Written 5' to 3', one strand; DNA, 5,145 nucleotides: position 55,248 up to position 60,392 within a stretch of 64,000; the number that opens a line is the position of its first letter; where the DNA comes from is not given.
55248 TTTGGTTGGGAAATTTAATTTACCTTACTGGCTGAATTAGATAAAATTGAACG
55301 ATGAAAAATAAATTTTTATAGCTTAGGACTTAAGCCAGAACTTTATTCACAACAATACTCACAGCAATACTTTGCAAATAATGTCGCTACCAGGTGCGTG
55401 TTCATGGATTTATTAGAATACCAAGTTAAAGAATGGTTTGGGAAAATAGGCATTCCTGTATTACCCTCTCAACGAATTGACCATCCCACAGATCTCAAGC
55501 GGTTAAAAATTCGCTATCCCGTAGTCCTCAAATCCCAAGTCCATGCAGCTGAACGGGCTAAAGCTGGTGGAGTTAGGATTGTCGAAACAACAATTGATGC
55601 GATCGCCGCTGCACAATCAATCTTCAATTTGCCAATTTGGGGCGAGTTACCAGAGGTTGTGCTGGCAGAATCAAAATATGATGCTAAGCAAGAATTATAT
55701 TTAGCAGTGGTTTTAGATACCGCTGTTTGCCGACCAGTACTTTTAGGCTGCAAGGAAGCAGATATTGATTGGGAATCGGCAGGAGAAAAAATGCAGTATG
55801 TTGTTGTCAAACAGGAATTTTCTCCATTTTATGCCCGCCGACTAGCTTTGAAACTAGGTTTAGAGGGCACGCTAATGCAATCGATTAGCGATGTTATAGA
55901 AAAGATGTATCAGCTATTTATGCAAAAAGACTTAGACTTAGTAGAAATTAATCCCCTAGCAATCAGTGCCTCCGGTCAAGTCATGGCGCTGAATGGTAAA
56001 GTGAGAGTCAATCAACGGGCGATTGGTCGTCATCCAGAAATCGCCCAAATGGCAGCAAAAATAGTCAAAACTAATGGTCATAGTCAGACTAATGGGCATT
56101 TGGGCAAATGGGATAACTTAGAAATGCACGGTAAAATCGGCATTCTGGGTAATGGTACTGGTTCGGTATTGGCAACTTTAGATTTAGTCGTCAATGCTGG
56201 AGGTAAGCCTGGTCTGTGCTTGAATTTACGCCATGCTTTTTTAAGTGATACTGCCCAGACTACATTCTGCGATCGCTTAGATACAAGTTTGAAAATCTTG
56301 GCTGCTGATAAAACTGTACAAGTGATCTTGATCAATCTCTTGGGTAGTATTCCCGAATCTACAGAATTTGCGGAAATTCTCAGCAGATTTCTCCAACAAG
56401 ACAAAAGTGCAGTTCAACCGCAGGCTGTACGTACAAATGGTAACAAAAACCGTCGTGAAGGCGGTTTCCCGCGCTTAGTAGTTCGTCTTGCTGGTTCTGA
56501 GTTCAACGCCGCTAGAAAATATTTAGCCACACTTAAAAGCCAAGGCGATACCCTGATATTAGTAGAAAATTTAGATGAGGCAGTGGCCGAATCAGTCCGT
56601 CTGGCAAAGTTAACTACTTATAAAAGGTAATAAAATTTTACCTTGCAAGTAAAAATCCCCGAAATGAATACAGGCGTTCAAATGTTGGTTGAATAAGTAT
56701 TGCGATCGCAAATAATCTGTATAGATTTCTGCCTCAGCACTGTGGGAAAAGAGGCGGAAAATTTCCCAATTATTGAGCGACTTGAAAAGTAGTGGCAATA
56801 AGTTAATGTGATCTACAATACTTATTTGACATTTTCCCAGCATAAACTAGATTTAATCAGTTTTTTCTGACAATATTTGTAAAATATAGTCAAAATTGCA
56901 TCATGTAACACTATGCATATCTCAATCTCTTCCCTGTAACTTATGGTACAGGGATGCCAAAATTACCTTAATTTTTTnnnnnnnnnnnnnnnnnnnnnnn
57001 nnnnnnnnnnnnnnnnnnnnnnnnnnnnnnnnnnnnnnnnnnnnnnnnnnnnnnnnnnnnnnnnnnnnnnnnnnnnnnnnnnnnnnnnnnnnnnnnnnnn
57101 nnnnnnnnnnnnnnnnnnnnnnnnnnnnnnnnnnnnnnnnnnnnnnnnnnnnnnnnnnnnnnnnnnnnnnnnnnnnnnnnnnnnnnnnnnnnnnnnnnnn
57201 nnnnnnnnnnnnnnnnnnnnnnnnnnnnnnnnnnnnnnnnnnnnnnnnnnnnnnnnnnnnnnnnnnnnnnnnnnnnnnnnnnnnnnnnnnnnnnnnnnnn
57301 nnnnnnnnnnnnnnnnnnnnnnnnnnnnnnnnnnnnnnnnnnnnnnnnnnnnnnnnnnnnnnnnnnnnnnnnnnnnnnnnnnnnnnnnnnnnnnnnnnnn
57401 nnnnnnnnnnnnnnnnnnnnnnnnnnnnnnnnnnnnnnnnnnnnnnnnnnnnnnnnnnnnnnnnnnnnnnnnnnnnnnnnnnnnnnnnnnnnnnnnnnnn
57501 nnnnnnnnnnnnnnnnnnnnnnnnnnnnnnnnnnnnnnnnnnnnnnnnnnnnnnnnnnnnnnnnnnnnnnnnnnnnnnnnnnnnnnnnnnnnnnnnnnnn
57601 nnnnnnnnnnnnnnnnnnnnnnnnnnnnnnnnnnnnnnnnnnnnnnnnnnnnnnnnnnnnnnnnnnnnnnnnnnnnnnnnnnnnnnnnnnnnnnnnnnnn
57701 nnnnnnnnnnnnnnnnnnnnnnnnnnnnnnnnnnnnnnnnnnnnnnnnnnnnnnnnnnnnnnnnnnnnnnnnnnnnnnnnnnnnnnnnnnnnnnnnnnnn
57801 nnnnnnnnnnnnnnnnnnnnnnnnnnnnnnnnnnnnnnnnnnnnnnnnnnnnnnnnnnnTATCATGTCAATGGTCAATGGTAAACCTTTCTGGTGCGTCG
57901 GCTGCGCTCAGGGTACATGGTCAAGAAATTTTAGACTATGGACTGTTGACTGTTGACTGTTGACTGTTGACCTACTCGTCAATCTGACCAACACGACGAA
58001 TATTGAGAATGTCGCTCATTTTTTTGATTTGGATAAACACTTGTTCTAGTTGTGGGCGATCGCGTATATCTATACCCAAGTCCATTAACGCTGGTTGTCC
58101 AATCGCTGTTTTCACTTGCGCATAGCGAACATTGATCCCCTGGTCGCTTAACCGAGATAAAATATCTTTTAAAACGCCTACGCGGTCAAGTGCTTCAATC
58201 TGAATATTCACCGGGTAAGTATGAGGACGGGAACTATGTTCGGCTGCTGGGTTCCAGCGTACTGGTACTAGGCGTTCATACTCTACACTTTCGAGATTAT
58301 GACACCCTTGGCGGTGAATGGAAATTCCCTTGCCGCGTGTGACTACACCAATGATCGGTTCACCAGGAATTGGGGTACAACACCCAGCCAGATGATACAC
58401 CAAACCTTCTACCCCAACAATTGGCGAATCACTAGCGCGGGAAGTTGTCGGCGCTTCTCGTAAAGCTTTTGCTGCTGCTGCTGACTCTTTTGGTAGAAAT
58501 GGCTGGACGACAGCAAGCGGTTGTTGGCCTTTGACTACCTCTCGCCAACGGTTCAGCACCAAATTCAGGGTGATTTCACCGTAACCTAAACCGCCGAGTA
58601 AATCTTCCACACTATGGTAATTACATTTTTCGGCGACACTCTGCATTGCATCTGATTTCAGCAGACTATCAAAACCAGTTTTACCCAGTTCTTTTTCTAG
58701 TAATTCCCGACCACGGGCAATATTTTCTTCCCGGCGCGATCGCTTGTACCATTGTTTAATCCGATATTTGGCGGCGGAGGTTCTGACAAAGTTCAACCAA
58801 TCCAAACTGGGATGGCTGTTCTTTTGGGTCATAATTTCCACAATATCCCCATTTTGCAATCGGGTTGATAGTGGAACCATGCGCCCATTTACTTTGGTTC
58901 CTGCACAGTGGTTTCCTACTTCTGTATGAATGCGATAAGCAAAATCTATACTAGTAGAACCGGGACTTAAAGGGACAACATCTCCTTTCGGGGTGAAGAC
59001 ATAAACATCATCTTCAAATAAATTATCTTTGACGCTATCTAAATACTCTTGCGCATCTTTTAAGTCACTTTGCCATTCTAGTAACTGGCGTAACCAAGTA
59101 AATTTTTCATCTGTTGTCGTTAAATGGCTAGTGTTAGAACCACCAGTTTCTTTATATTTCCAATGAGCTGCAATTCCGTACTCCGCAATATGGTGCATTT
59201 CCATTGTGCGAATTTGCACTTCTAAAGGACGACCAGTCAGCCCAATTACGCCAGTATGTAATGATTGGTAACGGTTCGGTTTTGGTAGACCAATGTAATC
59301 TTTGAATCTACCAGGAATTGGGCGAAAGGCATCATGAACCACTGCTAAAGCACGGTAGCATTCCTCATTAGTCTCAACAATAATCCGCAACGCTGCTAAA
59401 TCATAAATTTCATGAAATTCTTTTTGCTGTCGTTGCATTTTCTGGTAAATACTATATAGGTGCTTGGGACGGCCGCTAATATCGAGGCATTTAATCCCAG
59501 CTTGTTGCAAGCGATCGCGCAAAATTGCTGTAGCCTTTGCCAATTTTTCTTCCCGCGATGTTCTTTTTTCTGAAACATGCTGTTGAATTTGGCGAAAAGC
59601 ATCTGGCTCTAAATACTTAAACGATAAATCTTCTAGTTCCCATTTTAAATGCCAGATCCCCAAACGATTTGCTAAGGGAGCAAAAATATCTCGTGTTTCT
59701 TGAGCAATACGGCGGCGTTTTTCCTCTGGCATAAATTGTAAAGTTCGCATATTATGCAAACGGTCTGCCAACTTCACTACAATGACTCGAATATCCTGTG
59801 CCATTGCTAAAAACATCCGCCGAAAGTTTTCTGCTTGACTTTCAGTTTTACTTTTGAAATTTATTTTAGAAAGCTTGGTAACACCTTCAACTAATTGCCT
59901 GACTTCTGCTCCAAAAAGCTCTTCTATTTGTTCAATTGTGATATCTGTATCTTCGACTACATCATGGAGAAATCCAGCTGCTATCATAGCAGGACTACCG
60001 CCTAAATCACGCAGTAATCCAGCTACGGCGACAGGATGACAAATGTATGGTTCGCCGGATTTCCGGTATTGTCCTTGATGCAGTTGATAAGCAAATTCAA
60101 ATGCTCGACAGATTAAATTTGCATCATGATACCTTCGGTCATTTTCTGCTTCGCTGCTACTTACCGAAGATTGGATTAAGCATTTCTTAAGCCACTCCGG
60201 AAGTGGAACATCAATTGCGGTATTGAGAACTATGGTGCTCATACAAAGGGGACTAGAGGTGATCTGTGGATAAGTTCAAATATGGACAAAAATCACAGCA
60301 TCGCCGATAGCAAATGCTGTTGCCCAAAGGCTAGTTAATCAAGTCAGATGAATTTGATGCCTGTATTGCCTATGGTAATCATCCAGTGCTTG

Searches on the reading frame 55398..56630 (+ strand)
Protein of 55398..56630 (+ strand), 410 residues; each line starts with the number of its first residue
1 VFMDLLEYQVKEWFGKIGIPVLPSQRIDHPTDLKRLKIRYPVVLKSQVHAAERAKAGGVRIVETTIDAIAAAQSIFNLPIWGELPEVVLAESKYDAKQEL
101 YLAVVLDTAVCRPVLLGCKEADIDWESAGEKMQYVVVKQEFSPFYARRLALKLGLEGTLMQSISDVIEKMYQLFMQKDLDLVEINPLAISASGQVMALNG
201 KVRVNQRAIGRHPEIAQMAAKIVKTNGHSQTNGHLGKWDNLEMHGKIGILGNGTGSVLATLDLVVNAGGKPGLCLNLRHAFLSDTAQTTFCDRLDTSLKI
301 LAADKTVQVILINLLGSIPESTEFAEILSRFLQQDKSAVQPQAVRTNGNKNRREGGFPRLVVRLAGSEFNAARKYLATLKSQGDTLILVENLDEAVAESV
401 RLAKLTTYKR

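Call 73: search_protein_families(library=pfam, proteins=[window:55398-56630:+], max_evalue=0.0001)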
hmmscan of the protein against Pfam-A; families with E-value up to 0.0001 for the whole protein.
window:55398-56630:+ (410 aa): 3 families
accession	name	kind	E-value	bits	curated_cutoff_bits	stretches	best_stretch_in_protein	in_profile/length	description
PF08442.15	ATP-grasp_2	-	8.2e-31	107.6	29.5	1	5-188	2-201/202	ATP-grasp domain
PF13549.11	ATP-grasp_5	-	2.4e-06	27.5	27.6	0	5-76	10-85/221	ATP-grasp domain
PF24948.1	Citrate_synth_N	-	1.1e-05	25.3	83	1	93-207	111-223/232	ATP-citrate synthase ATP-grasp domain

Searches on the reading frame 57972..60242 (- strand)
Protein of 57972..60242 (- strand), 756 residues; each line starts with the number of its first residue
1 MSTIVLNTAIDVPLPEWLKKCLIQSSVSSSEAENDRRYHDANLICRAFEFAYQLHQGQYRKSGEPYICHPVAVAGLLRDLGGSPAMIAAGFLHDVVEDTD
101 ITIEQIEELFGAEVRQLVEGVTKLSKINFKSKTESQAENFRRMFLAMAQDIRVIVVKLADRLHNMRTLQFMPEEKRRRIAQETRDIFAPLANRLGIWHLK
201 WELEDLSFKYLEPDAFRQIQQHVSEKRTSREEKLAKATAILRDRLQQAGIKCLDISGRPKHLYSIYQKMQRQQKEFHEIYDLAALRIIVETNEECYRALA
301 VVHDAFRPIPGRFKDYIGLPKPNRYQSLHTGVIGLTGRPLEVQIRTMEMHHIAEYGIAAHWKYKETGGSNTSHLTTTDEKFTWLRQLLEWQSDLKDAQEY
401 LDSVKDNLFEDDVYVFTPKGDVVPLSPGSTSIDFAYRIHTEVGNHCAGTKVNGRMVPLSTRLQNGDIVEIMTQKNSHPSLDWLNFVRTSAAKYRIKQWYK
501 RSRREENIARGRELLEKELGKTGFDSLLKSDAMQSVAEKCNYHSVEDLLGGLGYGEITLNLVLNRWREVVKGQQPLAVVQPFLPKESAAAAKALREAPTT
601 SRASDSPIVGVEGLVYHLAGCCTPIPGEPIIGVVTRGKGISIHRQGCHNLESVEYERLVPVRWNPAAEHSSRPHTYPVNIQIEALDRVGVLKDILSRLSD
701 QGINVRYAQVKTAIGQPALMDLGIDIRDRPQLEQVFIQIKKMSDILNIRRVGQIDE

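Call 73: search_protein_families(library=pfam, proteins=[window:57972-60242:-], max_evalue=0.0001)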
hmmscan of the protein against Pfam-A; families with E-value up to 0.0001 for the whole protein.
window:57972-60242:- (756 aa): 8 families
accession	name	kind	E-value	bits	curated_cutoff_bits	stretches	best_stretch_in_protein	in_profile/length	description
PF13328.12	HD_4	-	3e-53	180.2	27.2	1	47-197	1-156/156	HD domain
PF04607.23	RelA_SpoT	-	1.6e-43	148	27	1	257-366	1-111/113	Region found in RelA / SpoT proteins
PF02824.27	TGS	-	3.1e-22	78.8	22.2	1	413-472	1-60/60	TGS domain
PF13291.12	ACT_4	-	2.9e-15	57.1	27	1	675-750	4-80/80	ACT domain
PF01966.28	HD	-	2.6e-14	53.9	22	1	66-165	1-116/116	HD domain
PF01842.31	ACT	-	2.4e-08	34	27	1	679-735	2-57/66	ACT domain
PF19296.4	RelA_AH_RIS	-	4.4e-08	33.9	23.8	1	485-653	3-178/185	RelA/SpoT, AH and RIS domains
PF22629.2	ACT_AHAS_ss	-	2.3e-06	28.1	27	1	680-746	1-66/67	AHAS small subunit-like ACT domain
